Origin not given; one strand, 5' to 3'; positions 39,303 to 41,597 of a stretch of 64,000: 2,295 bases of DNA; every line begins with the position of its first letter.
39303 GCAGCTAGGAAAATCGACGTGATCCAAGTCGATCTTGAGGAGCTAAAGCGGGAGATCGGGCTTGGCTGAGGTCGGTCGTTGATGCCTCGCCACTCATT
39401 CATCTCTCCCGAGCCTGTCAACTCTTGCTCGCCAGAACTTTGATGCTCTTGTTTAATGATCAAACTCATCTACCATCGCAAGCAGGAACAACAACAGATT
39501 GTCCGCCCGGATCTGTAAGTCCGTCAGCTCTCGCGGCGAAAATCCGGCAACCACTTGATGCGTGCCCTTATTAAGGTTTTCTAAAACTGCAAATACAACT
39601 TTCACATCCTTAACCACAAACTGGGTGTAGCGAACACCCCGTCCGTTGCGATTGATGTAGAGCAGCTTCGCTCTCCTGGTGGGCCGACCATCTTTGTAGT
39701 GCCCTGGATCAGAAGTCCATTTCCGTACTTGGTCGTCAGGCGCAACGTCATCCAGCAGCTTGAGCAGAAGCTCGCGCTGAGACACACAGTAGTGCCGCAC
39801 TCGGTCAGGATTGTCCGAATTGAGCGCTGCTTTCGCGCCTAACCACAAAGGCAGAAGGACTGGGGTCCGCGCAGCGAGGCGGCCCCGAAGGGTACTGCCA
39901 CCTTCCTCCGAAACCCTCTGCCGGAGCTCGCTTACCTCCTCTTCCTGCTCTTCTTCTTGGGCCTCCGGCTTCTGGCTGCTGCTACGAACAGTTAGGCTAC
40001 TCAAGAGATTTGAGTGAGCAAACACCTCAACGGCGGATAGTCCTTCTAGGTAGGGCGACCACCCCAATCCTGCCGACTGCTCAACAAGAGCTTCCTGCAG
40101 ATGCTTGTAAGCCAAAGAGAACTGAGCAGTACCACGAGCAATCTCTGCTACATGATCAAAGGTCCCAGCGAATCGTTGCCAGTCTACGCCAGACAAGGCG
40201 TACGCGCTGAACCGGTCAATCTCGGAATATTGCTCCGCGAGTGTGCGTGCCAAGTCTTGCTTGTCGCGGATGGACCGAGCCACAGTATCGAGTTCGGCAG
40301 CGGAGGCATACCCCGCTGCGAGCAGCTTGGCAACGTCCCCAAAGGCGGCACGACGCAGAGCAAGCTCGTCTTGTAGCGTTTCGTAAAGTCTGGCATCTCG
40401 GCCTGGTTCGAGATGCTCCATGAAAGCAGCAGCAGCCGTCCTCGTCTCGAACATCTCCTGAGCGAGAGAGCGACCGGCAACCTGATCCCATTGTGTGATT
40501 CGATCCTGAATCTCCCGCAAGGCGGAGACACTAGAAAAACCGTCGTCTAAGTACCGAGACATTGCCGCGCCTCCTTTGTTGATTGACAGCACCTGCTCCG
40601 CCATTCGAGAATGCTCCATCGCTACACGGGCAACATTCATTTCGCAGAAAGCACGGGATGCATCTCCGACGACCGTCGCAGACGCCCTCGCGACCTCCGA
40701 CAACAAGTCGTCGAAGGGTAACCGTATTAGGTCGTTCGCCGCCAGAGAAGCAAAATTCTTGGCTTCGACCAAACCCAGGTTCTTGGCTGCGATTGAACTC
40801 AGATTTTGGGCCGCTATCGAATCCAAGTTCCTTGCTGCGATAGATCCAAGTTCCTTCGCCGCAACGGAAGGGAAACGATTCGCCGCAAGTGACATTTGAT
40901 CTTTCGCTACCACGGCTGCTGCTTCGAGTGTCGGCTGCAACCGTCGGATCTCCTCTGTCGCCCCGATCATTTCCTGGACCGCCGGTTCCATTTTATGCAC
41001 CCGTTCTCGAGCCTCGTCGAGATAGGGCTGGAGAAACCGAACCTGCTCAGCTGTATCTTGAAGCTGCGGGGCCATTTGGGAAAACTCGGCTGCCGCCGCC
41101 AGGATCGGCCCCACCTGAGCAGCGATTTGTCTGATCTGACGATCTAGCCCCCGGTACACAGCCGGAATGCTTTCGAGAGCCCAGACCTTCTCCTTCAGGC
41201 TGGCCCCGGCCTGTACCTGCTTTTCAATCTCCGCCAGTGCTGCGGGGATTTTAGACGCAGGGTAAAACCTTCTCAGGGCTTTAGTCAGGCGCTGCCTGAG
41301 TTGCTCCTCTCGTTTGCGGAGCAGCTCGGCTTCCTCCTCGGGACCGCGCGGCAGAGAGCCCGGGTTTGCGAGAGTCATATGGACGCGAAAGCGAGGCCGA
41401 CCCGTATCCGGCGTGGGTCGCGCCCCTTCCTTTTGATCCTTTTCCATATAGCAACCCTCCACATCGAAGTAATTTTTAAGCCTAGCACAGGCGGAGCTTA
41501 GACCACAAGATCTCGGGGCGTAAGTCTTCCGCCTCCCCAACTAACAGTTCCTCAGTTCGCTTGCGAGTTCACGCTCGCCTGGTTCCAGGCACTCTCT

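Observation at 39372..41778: Low-GC insertion carrying an orphan 664-aa protein, apparently inserted into the toxin gene of a UPF0175/DUF3368 pair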

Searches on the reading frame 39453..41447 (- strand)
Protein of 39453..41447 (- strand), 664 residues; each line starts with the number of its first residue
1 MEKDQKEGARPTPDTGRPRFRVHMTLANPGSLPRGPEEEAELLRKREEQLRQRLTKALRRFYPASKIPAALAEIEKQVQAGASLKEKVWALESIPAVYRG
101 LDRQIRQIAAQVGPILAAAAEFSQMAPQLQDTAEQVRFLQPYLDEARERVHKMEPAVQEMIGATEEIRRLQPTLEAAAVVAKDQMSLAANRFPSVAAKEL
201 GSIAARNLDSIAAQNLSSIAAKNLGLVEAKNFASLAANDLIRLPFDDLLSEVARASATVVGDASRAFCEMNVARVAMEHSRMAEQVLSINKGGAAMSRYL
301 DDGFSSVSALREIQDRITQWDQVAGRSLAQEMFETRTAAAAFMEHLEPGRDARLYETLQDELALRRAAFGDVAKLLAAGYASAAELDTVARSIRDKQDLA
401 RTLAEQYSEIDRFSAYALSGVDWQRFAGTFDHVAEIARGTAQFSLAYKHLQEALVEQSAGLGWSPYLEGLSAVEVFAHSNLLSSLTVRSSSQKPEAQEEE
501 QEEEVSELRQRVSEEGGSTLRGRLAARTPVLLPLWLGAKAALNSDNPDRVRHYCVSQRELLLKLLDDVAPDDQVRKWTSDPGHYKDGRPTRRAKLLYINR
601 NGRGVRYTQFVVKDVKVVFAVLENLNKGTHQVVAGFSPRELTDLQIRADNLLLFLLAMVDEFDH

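Call 4: search_protein_families(library=padloc, proteins=[window:39453-41447:-], max_evalue=1)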
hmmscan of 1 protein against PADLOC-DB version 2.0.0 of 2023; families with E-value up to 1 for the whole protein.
window:39453-41447:- (664 aa): 2 families
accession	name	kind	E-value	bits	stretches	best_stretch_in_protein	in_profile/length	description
PDLC02413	Aga_Nuclease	-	4.1e-08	30.8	1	539-630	21-116/267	-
PDLC02667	DndD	-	0.46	7.2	1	38-192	273-422/657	DndD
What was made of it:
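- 39492..39851 (-): pP_pnuc_1 domain (aa 533-652), the predicted nuclease. PADLOC Aga_Nuclease at 4e-8 (call 4).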

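Call 6: search_protein_families(library=pfam, proteins=[window:39453-41447:-], max_evalue=0.1)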
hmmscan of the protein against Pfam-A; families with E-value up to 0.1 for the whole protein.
window:39453-41447:- (664 aa): 3 families
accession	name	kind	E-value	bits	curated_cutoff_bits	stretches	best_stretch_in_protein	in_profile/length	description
PF18165.6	pP_pnuc_1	-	7.5e-25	87.6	26.3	1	533-652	11-130/133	Predicted pPIWI-associating nuclease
PF20663.3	COG4_N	-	0.049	14.1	27.3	0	103-174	2-73/107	Conserved oligomeric Golgi complex subunit 4, N-terminal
PF14756.11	Pdase_C33_assoc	-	0.068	13.6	25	0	61-103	24-66/147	Peptidase_C33-associated domain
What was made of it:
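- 39492..39851 (-): Pfam PF18165 at E = 7.5e-25, 87.6 bits against a cut-off of 26.3 (call 6).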

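Call 7: search_protein_families(library=ncbifam, proteins=[window:39453-41447:-], max_evalue=1)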
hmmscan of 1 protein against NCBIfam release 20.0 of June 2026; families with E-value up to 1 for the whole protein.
window:39453-41447:- (664 aa): 3 families
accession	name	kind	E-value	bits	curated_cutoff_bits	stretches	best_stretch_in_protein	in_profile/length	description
NF047515.1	SpiroCoCo_C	equivalog_domain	0.00047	19.4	125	1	38-165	142-252/313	SpiroCoCo family coiled-coil protein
TIGR00296.1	TIGR00296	hypoth_equivalog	0.038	13.7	91.05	0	158-204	59-101/200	TIGR00296 family protein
NF007893.0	PRK10597.1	equivalog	0.14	12.6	111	0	356-411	19-75/81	DNA damage-inducible protein I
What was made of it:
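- There is weak similarity to coiled-coil families only (calls 6, 7).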

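Call 8: search_protein_families(library=phrogs, proteins=[window:39453-41447:-], max_evalue=1)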
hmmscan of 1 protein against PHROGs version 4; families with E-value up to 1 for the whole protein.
window:39453-41447:- (664 aa): 3 families
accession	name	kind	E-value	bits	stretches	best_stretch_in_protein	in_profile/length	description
phrog_8568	-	unknown function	0.045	14.6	1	589-641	11-64/77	-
phrog_5301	-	transcription regulation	0.22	12.7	1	374-400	68-94/132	transcriptional repressor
phrog_29508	-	unknown function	0.26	11.7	1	543-631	37-134/305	-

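Call 13: find_homologous_proteins(query=window:39453-41447:-, max_evalue=0.001)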
Query window:39453-41447:-: 8000 candidates shared short words with the query, none scored E <= 0.001.

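Call 14: search_solved_structures(query=window:39453-41447:-, max_evalue=1, show_alignments=2)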
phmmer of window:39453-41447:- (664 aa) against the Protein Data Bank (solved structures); distinct sequences matched with E-value up to 1: 0.

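Call 22: find_encoding_contigs(protein=window:39453-41447:-, flank=10000, max_places=6)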
Protein window:39453-41447:- (664 aa): 5 contigs read that carry it; 3 places shown.
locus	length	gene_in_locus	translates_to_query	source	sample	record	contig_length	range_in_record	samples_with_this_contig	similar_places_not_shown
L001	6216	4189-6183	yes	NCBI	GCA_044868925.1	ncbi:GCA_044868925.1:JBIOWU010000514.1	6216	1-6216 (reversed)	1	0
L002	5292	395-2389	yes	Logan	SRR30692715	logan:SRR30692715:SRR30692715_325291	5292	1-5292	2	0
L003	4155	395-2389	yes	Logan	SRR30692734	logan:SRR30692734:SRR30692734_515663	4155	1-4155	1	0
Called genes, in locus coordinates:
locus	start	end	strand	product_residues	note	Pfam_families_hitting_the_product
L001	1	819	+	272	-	?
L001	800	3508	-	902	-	PF12704:MacB_PCD, PF02687:FtsX, PF12704:MacB_PCD, PF02687:FtsX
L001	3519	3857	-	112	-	PF03551:PadR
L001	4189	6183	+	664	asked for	PF18165:pP_pnuc_1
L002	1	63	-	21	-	?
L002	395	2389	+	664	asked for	PF18165:pP_pnuc_1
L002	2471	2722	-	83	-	PF03683:UPF0175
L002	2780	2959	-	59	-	-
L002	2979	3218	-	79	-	PF02604:PhdYeFM_antitox (weak)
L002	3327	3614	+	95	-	PF04365:BrnT_toxin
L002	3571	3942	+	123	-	PF01381:HTH_3 (faint)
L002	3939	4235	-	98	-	PF10041:DUF2277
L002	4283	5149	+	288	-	PF00903:Glyoxalase (faint), PF13468:Glyoxalase_3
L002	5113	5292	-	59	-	?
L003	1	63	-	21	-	?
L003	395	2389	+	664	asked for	PF18165:pP_pnuc_1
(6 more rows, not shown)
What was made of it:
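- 39453..41447 (-): Intact gene for a 664-aa all-helical protein (stop codon 39453-39455), G+C 0.565 and GC3 0.589. The identical protein is called on 5 public contigs of the same population (call 22).
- The identical protein is kept on five contigs, seen in at least two Logan runs and one MAG (GCA_044868925.1) of the same population (call 22).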

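Call 25: predict_structure(protein=window:39453-41447:-)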
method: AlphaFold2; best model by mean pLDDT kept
length: 664 residues; sequences in the alignment: 1
mean_pLDDT: 41.4   pTM: 0.24
mean pLDDT of the five models: 41.4, 41.2, 38.2, 35.8, 35.5
residues with pLDDT >= 90: 0; 70-90: 56; 50-70: 52; < 50: 556
segments of 3 or more residues with pLDDT < 50: 1-33, 100-106, 108-143, 145-147, 149-151, 153-174, 195-543, 565-617, 626-647, 649-664
pLDDT, mean of each block of 10 residues (from residue 1): 35 38 36 63 83 82 79 84 78 60 46 38 32 36 46 45 45 50 52 47 46 41 35 32 34 36 36 35 32 31 35 36 31 32 33 38 38 36 37 38 33 29 27 28 32 34 31 26 25 33 40 36 36 40 50 51 47 38 36 29 30 47 48 41 46 41 25
secondary structure, 60 per line:
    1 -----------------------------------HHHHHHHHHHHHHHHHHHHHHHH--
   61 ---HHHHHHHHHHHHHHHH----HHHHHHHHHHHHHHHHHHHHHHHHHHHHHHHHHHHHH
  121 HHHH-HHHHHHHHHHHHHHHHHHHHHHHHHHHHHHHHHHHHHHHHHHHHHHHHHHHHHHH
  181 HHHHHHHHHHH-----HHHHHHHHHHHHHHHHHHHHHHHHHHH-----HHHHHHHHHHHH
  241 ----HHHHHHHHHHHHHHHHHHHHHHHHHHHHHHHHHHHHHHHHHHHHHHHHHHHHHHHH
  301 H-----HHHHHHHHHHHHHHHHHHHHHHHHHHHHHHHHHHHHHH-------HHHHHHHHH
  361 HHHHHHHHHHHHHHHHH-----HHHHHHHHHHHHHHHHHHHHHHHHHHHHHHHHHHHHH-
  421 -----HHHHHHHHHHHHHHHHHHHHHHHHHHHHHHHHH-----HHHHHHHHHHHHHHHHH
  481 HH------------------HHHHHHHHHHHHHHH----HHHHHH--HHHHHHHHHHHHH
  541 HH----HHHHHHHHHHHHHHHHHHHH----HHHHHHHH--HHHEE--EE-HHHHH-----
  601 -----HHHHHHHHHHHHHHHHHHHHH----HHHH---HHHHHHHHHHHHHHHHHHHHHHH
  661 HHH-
elements in order (helices of 4 or more, strands of 3 or more residues): H36-58 H64-79 H84-124 H126-191 H197-223 H229-240 H245-301 H307-344 H352-377 H383-419 H426-458 H464-482 H501-515 H520-525 H528-542 H547-566 H571-578 H591-595 H606-626 H631-634 H638-663
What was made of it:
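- Tried and rejected: The single-sequence AlphaFold model was useless at pLDDT 41 (call 25).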

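Call 31: search_protein_representatives(protein=window:39453-41447:-)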
Query: 664 residues. Proteins with E-value up to 0.001 (for the whole library): 1192; up to 1e-10: 820; up to 1e-30: 38. The best 150 are listed.
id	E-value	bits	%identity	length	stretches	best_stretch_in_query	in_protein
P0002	3.9e-59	217.3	43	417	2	355-662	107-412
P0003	2.1e-54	201.7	37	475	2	306-662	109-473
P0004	9.4e-52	192.9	40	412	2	397-657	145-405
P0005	4.7e-50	187.3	34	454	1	244-658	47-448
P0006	3.2e-47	178.0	33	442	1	293-660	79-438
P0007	4.8e-46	174.1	39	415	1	383-657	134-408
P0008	1.4e-43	165.9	42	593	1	3-399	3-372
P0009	9.1e-41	156.7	37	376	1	357-658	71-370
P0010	2.0e-40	155.5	36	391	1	308-657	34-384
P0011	1.5e-38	149.3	54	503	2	2-139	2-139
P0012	6.1e-37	144.0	34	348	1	387-658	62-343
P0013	1.8e-36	142.5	42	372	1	443-659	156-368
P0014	1.8e-36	142.5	39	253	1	414-661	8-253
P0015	9.6e-36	140.1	32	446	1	300-656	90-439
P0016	1.4e-35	139.5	37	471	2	352-657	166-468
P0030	1.2e-31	126.6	38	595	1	459-657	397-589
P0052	1.2e-29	119.9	39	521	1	443-658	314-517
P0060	3.6e-29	118.4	37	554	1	429-657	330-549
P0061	4.3e-29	118.1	31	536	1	288-657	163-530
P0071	2.1e-28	115.8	34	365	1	441-657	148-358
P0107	2.7e-26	108.9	30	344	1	429-657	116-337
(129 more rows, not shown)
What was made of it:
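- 39852..40250 (-): Helical region (aa 400-532) conserved across the family. It includes the acidic linker at aa 490-514 (39906-39980). Most of the 150 best hits align from query aa 400-440 onward (call 31).
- Closest known: Pfam PF18165 pP_pnuc_1. Different: It is 664 aa long, against the usual 350-450 (call 31).
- Checked: 1192 protein clusters are related at E <= 0.001 (call 31).
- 1192 related clusters, 820 of them at E <= 1e-10 (call 31).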

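Call 38: find_encoding_contigs(protein=P0071, flank=10000, max_places=3)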
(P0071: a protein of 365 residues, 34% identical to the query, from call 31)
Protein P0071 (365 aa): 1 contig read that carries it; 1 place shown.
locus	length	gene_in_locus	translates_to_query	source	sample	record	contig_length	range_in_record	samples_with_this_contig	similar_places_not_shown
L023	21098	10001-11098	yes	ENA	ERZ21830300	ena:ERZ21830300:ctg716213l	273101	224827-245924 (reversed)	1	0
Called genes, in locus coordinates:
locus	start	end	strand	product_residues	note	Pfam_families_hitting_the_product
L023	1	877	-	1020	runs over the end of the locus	PF13231:PMT_2, PF07691:PA14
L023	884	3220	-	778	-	PF02515:CoA_transf_3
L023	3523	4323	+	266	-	PF00561:Abhydrolase_1, PF12697:Abhydrolase_6, PF12146:Hydrolase_4 (weak)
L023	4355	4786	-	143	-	-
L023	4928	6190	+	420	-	PF00296:Bac_luciferase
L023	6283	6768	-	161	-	-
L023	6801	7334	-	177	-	PF00881:Nitroreductase, PF14512:TM1586_NiRdase (weak), PF00881:Nitroreductase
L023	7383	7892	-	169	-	PF01796:OB_ChsH2_C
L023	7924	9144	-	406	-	PF22691:Thiolase_C_1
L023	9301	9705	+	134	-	-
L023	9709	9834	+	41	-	-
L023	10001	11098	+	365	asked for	PF18165:pP_pnuc_1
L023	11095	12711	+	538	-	PF01555:N6_N4_Mtase, PF04471:Mrr_cat, PF22722:NA-iREase1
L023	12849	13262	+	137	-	-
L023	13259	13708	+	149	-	-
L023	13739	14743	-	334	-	PF00962:A_deaminase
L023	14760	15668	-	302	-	PF01522:Polysacc_deac_1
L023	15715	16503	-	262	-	PF00106:adh_short, PF08659:KR, PF13561:adh_short_C2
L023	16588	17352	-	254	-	PF00106:adh_short, PF08659:KR, PF13561:adh_short_C2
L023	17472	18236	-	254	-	PF00106:adh_short, PF08659:KR, PF13561:adh_short_C2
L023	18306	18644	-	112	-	PF05336:rhaM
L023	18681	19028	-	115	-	PF19663:DUF6166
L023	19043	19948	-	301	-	PF05448:AXE1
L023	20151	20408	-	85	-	-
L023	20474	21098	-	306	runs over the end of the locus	PF05448:AXE1, PF02129:Peptidase_S15, PF01738:DLH (faint), PF00326:Peptidase_S9, PF12146:Hydrolase_4 (weak)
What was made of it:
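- A 4-bp overlap with an MTase-Mrr gene (call 38).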

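Call 39: find_encoding_contigs(protein=P0107, flank=10000, max_places=3)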
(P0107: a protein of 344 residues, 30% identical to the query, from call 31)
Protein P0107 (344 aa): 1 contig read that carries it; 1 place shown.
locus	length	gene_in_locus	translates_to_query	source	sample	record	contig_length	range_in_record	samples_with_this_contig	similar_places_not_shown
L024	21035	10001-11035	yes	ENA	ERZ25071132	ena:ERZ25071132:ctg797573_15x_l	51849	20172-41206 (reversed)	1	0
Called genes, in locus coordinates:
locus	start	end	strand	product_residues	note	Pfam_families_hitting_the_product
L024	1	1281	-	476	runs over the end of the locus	PF01979:Amidohydro_1, PF07969:Amidohydro_3 (faint)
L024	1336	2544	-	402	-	PF00296:Bac_luciferase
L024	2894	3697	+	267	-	PF00561:Abhydrolase_1, PF12697:Abhydrolase_6, PF12146:Hydrolase_4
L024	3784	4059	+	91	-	PF07798:CCDC90-like (faint)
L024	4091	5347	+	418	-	PF00296:Bac_luciferase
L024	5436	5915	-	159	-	-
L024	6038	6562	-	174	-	PF00881:Nitroreductase, PF14512:TM1586_NiRdase, PF00881:Nitroreductase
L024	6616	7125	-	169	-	PF01796:OB_ChsH2_C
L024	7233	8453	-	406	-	PF22691:Thiolase_C_1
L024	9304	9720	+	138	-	-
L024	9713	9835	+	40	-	-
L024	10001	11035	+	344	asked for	PF18165:pP_pnuc_1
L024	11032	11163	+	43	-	-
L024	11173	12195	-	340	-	PF00962:A_deaminase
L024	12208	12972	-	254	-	PF00106:adh_short, PF08659:KR, PF13561:adh_short_C2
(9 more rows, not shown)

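Call 55: search_protein_families(library=pfam, proteins=[P0008, P0011, P0003, P0030, P0060, P0061, P0052], max_evalue=0.01)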
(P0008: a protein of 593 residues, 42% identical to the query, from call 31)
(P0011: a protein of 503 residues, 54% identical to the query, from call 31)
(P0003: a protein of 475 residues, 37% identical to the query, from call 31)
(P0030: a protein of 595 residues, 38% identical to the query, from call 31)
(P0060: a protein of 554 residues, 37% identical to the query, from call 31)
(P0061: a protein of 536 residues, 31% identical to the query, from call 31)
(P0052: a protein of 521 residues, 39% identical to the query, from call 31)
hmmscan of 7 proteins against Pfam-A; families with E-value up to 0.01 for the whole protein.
P0008 (593 aa): 2 families
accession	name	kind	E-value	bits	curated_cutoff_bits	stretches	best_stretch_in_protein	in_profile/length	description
PF04471.18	Mrr_cat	-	3.1e-20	72.9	21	1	463-564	3-99/115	Restriction endonuclease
PF22722.2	NA-iREase1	-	0.00032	21.1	27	1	469-564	1-90/106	NACHT-associated inactive Restriction Endonuclease 1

P0011 (503 aa): 2 families
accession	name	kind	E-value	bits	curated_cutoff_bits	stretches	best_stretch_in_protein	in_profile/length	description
PF04471.18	Mrr_cat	-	2.9e-18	66.5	21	1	372-473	2-98/115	Restriction endonuclease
PF22722.2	NA-iREase1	-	0.0017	18.8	27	1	379-471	1-87/106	NACHT-associated inactive Restriction Endonuclease 1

P0003 (475 aa): 1 family
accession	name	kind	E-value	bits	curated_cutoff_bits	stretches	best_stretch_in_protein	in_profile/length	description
PF18165.6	pP_pnuc_1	-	2.6e-15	56.7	26.3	1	339-451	10-118/133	Predicted pPIWI-associating nuclease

P0030 (595 aa): 1 family
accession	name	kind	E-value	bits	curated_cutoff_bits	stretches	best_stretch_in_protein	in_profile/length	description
PF18165.6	pP_pnuc_1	-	1.5e-24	86.6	26.3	1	459-586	4-132/133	Predicted pPIWI-associating nuclease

P0060 (554 aa): 1 family
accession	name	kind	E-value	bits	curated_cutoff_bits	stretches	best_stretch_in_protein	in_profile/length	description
PF18165.6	pP_pnuc_1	-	1.4e-27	96.4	26.3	1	423-546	9-132/133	Predicted pPIWI-associating nuclease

P0061 (536 aa): 1 family
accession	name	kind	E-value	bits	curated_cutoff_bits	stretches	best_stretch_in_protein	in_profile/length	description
PF18165.6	pP_pnuc_1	-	8.1e-29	100.4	26.3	1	399-508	3-114/133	Predicted pPIWI-associating nuclease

P0052 (521 aa): 1 family
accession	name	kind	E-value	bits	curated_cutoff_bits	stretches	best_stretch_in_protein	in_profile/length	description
PF18165.6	pP_pnuc_1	-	1.9e-23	83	26.3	1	385-513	3-132/133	Predicted pPIWI-associating nuclease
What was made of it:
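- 40548..41447 (-): N-terminal module (aa 1 to about 300). The same module occurs in P0008 and P0011, which end in an Mrr_cat nuclease domain instead. Their C-termini match Mrr_cat at E = 3e-20 and 3e-18 (call 55).
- Closest known: P0008/P0011-type proteins. Different: The effector domain is an alpha/beta restriction-endonuclease fold, not the all-helical pP_pnuc_1 (call 55).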

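Call 58: find_encoding_contigs(protein=P0008, flank=10000, max_places=4)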
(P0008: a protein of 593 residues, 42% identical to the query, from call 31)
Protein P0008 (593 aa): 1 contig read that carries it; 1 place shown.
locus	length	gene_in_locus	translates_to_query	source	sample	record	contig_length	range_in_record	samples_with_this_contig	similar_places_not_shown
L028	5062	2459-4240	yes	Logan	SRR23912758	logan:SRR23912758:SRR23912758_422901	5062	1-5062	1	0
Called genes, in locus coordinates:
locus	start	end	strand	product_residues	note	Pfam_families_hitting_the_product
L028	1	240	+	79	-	?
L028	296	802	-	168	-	PF02652:Lactate_perm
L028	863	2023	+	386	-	PF00144:Beta-lactamase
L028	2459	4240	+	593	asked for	PF04471:Mrr_cat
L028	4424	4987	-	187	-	PF01909:NTP_transf_2, PF18765:Polbeta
